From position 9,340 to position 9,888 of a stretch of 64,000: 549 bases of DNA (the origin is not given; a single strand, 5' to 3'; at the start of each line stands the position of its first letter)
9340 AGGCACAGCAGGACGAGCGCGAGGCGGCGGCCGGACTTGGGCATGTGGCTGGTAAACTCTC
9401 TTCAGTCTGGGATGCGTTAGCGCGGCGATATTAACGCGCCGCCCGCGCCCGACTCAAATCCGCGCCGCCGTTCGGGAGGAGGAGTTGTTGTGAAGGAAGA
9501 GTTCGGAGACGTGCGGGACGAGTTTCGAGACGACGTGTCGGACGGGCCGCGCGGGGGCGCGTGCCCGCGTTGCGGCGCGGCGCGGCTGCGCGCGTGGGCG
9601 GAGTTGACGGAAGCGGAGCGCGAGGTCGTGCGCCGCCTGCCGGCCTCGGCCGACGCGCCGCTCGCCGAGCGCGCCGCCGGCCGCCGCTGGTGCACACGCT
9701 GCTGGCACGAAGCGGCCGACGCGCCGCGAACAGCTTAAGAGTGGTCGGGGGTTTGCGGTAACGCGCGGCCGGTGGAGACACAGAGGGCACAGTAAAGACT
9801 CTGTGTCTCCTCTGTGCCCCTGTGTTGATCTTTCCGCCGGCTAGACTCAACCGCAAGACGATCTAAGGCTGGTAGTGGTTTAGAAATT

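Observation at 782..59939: More than half of the intergenic spacers carry a palindromic element whose arms are tandem arrays of 7-9 nt words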

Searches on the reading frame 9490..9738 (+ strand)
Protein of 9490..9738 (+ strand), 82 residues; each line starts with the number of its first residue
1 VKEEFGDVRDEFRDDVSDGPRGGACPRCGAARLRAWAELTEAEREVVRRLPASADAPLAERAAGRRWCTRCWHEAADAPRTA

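Call 62: search_protein_families(library=pfam, proteins=[window:9490-9738:+], max_evalue=0.0001)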
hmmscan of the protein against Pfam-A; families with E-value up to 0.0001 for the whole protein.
window:9490-9738:+ (82 aa): 0 families
